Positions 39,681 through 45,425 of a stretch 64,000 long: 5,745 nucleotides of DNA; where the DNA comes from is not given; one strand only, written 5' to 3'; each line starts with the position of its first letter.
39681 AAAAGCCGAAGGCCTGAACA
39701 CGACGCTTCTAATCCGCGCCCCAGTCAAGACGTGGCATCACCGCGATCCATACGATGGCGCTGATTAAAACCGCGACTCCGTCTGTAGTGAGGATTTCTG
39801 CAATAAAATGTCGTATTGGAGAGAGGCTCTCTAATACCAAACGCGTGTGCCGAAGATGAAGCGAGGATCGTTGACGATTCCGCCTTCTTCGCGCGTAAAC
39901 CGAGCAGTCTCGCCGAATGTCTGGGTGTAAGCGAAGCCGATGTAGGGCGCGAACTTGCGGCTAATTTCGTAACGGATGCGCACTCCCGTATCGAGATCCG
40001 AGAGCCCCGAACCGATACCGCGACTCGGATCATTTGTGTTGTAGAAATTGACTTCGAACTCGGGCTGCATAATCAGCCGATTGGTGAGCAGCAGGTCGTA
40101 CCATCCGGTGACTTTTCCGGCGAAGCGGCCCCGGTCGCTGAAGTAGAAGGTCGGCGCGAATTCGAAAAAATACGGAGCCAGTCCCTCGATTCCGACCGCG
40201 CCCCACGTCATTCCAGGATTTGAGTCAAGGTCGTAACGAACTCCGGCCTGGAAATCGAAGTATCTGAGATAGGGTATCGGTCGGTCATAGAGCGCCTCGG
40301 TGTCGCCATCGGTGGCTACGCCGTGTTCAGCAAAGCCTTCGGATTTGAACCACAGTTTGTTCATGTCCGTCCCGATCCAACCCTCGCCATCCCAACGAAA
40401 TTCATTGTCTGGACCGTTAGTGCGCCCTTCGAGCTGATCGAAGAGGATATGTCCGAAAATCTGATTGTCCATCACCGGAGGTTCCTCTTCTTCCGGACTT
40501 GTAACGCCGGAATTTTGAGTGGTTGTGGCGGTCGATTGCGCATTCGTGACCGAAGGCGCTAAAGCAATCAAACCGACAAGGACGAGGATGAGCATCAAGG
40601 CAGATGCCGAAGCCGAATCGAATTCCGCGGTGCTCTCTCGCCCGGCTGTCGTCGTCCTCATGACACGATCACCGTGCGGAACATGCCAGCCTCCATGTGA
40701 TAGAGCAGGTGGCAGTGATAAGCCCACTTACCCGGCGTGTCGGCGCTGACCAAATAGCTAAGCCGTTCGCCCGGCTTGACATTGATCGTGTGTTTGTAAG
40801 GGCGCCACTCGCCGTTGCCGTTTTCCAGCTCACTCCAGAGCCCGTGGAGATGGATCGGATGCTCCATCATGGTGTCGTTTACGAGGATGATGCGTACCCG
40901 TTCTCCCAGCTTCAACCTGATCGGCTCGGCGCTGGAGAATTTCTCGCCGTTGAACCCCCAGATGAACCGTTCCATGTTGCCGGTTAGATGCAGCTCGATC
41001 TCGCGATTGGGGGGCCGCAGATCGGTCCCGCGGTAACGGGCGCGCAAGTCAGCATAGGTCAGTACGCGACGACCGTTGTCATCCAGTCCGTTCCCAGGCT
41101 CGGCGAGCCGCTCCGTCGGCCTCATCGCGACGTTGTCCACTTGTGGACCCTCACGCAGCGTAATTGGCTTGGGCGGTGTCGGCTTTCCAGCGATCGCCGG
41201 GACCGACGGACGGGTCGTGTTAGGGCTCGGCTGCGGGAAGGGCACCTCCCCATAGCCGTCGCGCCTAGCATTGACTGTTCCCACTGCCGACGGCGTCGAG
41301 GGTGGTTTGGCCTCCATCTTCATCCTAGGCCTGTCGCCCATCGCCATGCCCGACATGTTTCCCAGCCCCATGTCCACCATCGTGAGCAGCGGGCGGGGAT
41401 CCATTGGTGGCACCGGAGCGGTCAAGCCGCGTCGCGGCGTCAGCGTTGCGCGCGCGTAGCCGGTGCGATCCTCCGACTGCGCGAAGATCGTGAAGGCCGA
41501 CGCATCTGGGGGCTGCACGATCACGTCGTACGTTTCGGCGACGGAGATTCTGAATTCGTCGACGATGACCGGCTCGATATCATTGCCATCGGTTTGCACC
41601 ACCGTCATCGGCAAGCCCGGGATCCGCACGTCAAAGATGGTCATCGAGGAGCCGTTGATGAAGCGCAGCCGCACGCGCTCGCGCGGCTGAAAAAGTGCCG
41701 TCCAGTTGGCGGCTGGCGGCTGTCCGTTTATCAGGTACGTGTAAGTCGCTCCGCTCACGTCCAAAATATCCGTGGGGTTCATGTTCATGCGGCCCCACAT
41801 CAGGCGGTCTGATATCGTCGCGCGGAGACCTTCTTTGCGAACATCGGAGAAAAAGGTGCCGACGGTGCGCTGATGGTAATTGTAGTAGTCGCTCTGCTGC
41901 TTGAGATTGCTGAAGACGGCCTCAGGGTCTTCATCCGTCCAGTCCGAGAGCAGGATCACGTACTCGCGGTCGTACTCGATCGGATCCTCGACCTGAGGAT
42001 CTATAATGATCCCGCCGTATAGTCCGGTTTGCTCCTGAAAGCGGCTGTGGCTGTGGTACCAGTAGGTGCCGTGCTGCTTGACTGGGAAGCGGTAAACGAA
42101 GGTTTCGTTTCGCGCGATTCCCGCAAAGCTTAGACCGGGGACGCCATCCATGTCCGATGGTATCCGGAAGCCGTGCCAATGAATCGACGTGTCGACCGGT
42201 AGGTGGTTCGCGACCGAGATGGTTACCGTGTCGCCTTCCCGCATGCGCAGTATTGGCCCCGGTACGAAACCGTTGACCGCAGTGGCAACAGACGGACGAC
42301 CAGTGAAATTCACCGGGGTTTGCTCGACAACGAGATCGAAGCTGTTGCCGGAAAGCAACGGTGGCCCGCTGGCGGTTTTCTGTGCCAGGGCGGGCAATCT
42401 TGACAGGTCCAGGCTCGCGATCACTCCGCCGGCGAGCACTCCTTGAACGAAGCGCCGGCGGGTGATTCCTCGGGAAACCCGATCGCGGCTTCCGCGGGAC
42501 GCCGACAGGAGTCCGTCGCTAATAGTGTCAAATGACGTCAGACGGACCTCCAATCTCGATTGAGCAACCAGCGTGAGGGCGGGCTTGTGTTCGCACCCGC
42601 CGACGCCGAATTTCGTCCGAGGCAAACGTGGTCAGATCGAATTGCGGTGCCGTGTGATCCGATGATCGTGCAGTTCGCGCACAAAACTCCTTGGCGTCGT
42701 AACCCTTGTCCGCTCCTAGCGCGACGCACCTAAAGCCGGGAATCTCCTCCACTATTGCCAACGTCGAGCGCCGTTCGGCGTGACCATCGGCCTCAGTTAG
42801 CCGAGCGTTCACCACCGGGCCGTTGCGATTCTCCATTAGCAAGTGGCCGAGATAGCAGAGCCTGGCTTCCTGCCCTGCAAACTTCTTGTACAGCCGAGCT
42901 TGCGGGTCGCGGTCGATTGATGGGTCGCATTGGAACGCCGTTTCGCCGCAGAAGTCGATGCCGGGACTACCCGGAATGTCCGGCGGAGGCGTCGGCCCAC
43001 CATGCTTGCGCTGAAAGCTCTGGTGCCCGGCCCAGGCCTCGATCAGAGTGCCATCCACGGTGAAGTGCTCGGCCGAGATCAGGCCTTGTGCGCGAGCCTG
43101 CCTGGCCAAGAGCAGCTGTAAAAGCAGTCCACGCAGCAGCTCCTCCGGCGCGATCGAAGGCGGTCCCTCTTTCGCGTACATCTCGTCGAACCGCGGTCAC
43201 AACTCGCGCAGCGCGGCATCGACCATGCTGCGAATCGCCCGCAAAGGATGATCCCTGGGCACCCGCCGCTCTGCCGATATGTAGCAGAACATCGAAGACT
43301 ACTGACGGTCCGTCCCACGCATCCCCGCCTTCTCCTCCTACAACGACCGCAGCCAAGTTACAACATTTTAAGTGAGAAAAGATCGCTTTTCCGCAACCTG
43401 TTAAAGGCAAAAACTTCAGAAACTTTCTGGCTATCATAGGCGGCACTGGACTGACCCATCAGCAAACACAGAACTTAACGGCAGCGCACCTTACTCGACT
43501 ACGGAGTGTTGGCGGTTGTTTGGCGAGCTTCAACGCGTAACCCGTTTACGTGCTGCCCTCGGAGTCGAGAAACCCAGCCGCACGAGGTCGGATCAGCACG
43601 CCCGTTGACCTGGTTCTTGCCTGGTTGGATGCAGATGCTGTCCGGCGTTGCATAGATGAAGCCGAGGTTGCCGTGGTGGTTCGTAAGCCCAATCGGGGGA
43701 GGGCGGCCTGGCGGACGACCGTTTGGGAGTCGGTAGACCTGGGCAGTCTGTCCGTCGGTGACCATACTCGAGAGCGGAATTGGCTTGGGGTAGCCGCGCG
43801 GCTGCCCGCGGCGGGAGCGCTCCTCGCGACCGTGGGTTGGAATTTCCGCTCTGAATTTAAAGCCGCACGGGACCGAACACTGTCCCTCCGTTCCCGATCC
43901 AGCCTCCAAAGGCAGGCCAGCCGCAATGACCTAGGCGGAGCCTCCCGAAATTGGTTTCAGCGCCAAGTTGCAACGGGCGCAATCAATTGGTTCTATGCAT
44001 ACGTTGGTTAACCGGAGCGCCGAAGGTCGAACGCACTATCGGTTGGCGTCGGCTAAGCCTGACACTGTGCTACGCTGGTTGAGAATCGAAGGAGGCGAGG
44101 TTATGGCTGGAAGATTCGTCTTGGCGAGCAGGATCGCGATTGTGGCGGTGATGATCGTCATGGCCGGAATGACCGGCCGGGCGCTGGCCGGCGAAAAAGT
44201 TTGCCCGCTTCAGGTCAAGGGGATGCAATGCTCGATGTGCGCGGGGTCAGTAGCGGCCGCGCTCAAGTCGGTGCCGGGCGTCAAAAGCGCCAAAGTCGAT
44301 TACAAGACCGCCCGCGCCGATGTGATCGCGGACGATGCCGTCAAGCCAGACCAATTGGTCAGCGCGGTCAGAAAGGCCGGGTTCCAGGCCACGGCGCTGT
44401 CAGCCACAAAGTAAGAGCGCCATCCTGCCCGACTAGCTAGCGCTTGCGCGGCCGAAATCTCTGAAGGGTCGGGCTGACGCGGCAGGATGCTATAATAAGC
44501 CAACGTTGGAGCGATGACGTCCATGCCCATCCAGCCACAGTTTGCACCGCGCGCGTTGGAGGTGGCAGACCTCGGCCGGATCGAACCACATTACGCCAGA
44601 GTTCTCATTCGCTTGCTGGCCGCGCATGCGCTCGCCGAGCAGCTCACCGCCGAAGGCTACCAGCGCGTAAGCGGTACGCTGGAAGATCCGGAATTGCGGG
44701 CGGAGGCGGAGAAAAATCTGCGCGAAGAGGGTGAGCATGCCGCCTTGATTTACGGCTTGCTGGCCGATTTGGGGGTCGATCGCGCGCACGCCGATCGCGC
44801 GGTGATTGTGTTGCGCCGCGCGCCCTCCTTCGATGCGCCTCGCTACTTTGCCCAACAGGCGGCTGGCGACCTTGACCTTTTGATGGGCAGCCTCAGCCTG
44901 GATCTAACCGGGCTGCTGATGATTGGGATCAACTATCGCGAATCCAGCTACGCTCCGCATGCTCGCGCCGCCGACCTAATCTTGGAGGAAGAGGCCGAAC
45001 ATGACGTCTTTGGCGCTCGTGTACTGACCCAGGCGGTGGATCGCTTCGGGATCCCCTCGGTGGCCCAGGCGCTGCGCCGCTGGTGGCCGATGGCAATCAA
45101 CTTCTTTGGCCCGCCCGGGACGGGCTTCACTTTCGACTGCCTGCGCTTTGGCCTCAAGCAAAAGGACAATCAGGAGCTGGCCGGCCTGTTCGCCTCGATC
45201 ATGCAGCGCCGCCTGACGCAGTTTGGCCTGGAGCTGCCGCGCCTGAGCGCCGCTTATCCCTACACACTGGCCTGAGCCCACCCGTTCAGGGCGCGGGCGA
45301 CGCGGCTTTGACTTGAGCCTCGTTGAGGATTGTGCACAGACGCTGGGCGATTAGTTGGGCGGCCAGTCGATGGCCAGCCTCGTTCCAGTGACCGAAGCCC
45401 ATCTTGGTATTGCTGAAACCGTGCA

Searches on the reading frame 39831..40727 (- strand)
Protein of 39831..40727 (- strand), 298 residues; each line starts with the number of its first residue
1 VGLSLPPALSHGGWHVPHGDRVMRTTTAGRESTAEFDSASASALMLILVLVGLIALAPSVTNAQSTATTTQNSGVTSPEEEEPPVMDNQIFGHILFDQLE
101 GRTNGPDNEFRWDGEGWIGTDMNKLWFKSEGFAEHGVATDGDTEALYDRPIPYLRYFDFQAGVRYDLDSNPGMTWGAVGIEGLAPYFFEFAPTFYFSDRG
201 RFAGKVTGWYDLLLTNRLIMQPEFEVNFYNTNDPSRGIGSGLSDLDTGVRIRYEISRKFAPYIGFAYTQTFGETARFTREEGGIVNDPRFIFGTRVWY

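Call 50: search_protein_families(library=pfam, proteins=[window:39831-40727:-], max_evalue=0.001)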
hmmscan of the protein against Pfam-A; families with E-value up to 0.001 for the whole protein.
window:39831-40727:- (298 aa): 1 family
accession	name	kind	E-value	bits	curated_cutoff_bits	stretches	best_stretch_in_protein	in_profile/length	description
PF05275.17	CopB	-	5.5e-77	258.5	27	1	91-298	2-208/208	Copper resistance protein B precursor (CopB)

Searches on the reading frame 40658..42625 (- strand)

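Call 50: search_protein_families(library=pfam, proteins=[window:40658-42625:-], max_evalue=0.001)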
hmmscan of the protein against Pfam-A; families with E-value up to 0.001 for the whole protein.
window:40658-42625:- (655 aa): 3 families
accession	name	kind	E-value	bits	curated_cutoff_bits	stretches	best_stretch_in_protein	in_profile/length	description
PF07732.21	Cu-oxidase_3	-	3.6e-45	153.3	21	2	100-211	2-117/119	Multicopper oxidase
PF07731.20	Cu-oxidase_2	-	1.7e-36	125.4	20.4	1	537-654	2-133/137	Multicopper oxidase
PF00394.28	Cu-oxidase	-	8.3e-27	94.7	21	1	221-395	2-152/157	Multicopper oxidase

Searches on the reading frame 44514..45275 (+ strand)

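Call 50: search_protein_families(library=pfam, proteins=[window:44514-45275:+], max_evalue=0.001)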
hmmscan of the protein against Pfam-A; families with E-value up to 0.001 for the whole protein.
window:44514-45275:+ (253 aa): 1 family
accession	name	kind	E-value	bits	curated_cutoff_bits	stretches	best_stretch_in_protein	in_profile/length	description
PF05138.18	PaaA_PaaC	-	7.2e-11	42.2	28.5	1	74-243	61-227/263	Phenylacetic acid catabolic protein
